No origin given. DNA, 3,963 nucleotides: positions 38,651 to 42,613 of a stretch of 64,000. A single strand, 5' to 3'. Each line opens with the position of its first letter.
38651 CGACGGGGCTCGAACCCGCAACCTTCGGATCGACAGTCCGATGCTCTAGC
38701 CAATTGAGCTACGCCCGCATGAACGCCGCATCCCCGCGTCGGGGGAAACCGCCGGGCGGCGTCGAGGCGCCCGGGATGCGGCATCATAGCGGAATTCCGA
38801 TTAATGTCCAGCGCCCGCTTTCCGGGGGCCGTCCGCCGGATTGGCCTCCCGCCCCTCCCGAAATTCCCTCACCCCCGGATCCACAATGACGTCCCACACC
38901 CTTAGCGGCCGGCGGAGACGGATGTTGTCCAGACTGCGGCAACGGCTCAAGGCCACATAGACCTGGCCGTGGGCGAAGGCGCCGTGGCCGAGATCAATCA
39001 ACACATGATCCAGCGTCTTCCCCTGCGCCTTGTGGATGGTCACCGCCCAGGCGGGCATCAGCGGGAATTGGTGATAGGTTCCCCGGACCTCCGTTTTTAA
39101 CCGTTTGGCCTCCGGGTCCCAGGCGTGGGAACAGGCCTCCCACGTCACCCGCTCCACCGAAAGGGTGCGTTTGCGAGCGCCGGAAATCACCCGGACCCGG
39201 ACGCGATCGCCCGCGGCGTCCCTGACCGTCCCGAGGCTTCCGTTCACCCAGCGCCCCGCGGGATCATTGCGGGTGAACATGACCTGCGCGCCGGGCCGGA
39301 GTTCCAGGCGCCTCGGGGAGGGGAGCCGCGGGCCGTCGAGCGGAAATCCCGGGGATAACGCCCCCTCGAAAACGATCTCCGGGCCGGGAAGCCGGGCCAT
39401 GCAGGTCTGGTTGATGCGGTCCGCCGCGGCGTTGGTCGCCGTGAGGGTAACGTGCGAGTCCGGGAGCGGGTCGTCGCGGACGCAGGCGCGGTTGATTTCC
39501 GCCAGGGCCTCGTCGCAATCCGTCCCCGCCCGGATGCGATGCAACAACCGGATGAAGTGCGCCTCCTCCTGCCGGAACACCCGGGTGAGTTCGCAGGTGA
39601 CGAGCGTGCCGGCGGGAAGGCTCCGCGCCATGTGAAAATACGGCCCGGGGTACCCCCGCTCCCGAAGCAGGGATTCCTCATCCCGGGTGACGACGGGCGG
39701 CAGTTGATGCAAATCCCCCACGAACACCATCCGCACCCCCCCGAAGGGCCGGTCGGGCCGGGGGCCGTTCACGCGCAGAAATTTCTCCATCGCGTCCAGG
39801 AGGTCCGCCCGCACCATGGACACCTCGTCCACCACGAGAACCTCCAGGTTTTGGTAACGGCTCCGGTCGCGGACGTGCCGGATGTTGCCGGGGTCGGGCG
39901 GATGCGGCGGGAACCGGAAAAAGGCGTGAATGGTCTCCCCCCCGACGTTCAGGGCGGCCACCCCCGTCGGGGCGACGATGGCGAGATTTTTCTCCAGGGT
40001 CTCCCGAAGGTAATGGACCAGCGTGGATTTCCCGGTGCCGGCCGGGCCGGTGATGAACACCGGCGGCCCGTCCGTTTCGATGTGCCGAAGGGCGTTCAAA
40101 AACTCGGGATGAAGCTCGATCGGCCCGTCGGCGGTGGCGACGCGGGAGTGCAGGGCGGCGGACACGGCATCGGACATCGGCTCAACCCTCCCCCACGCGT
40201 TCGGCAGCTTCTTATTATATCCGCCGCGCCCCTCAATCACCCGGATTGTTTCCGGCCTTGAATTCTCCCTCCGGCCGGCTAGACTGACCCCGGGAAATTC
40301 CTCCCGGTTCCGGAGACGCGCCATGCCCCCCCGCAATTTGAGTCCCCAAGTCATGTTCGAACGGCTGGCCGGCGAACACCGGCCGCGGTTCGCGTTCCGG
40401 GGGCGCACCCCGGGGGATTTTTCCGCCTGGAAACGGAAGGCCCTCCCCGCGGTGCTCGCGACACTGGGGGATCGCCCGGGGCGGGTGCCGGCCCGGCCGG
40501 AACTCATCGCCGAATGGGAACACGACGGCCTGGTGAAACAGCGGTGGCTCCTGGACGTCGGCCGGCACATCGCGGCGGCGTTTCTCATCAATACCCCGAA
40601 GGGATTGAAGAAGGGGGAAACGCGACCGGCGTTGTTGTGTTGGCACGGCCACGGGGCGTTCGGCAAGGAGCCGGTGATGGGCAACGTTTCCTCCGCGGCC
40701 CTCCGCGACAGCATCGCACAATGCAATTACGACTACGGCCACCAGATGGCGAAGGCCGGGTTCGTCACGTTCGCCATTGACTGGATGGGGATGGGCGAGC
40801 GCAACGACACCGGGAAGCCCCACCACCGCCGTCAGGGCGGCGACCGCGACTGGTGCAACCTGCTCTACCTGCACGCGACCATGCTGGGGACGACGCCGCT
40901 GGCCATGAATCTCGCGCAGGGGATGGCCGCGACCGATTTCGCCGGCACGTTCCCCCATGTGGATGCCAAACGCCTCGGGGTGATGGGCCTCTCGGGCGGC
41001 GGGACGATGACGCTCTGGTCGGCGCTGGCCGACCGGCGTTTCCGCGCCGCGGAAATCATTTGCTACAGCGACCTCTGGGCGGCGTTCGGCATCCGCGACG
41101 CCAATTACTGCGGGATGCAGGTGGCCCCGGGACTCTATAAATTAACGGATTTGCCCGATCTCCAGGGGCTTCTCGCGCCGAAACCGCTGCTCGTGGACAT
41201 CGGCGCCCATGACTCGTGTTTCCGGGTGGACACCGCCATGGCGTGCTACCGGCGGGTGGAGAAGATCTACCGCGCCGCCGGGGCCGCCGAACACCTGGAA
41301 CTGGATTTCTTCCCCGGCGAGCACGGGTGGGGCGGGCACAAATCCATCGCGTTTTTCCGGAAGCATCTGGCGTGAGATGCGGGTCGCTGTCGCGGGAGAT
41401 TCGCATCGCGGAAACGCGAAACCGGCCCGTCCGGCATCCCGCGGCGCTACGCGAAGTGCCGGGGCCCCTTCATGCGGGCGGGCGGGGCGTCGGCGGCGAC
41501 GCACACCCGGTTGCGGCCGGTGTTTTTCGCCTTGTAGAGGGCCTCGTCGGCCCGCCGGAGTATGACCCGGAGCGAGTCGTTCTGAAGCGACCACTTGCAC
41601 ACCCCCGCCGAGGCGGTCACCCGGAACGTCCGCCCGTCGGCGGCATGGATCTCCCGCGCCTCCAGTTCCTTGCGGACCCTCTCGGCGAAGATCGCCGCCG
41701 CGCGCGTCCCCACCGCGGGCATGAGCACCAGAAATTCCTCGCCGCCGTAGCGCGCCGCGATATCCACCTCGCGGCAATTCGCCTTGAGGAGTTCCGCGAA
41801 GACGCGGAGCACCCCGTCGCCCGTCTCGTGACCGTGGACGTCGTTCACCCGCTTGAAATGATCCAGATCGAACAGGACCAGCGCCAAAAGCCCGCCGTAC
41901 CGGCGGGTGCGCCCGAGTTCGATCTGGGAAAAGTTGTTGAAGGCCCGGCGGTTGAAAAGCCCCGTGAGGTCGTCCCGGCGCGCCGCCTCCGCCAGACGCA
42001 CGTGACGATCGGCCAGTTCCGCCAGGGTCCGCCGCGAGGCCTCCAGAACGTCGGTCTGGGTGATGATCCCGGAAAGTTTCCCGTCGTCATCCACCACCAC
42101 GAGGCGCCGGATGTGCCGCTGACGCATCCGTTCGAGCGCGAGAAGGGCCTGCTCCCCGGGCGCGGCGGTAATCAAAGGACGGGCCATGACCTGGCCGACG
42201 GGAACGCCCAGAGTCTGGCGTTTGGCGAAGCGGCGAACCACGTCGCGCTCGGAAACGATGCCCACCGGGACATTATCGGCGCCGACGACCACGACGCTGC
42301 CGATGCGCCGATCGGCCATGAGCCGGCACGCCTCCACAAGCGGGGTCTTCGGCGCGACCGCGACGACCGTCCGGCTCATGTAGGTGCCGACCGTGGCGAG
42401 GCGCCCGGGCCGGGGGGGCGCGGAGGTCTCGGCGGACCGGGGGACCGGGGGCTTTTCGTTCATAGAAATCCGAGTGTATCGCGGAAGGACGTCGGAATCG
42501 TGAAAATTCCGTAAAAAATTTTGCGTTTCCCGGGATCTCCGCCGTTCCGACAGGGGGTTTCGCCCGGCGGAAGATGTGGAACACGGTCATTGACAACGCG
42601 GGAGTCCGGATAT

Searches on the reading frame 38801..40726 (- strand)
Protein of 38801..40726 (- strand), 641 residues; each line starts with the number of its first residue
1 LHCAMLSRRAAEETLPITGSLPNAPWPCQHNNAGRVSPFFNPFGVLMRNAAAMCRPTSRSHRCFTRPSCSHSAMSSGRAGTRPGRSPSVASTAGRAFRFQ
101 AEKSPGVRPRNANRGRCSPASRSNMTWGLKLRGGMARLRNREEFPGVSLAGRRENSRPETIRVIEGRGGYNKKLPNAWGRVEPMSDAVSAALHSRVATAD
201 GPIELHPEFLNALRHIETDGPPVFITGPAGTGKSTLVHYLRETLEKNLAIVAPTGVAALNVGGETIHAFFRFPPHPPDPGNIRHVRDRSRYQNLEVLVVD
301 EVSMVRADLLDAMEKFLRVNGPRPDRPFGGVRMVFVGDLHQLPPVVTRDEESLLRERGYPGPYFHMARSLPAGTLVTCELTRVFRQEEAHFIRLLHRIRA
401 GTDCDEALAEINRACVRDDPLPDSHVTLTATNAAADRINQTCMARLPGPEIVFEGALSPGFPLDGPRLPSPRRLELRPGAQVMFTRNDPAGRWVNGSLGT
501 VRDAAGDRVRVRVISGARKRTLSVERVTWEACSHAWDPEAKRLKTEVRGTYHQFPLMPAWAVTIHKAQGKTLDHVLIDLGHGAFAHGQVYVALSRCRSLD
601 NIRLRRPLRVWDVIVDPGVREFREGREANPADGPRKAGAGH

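Call 18: search_protein_families(library=pfam, proteins=[window:38801-40726:-], max_evalue=0.001)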
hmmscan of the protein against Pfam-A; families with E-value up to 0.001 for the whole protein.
window:38801-40726:- (641 aa): 9 families
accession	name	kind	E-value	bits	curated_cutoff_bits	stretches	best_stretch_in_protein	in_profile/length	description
PF05970.20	PIF1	-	2.7e-25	89.7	25.9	1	217-351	19-161/223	PIF1-like helicase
PF13604.12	AAA_30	-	7.3e-14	52.4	27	1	210-407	7-176/191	AAA domain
PF13245.12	AAA_19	-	8.5e-13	49.1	25.1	1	219-345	10-132/134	AAA domain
PF02689.20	Herpes_Helicase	-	9e-09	34.3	27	1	560-608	731-781/808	Helicase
PF13191.12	AAA_16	-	2.7e-07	31.7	32.6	1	210-341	13-143/167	AAA ATPase domain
PF13401.12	AAA_22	-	5e-06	27.3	27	1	223-338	8-123/130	AAA domain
PF13538.12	UvrD_C_2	-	7.6e-05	22.9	27.4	1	558-597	1-46/52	UvrD-like helicase C-terminal domain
PF01443.25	Viral_helicase1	-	0.00019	21.7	21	0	550-598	178-222/228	Viral superfamily 1 RNA helicase core domain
PF07728.20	AAA_5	-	0.00092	19.7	22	0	222-252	1-32/139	AAA domain (dynein-related subfamily)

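Call 84: search_protein_families(library=padloc, proteins=[window:38801-40726:-], max_evalue=0.001)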
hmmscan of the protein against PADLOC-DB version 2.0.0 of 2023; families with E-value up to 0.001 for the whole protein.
window:38801-40726:- (641 aa): 11 families
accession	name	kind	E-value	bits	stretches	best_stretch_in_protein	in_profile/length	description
PDLC05065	PDC-S68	-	3.3e-17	59.6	1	212-345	613-745/1221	-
PDLC01734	typeIV_RecD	-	1.2e-16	58.2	1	219-345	353-476/763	RecD_0_IVD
PDLC01148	RecD_like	-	3.2e-15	53.5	1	224-345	332-445/719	RecD/Tra ATPase fused to N-terminal HHH domain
PDLC04476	PDC-M16A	-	2.8e-14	50.4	1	215-392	19-218/691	-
PDLC05066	PDC-S68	-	2.5e-13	47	1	224-345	597-721/1202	-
PDLC05064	PDC-S68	-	3.7e-13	46.1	1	225-345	705-824/1273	-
PDLC04475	PDC-M16A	-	1.7e-10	38.1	1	220-258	30-72/721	-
PDLC05035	PDC-S53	-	1.5e-09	34.5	1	223-403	513-662/900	-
PDLC03920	MkoA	-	3.2e-05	20.4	0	330-356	815-841/1112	-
PDLC04472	PDC-M16A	-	0.00015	18.3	0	224-259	243-282/930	-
PDLC04140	mad8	-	0.00018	19.2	1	218-263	22-76/314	mads_8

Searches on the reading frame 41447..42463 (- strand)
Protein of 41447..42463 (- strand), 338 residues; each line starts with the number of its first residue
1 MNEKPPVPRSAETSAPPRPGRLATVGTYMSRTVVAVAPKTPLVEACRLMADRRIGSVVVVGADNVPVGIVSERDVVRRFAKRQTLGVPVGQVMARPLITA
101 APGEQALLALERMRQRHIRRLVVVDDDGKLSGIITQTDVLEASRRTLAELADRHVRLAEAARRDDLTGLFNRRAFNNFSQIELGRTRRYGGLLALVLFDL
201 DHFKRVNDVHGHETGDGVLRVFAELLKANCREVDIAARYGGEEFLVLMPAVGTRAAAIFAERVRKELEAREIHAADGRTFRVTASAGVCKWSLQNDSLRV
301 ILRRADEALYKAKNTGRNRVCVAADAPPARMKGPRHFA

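Call 18: search_protein_families(library=pfam, proteins=[window:41447-42463:-], max_evalue=0.001)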
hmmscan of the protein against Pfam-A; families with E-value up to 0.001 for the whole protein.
window:41447-42463:- (338 aa): 2 families
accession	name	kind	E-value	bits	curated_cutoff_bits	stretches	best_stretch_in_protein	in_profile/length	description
PF00990.26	GGDEF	-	5e-45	153.6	23.8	1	162-319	2-161/161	Diguanylate cyclase, GGDEF domain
PF00571.33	CBS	-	1.2e-28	99.6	24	2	89-143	1-55/57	CBS domain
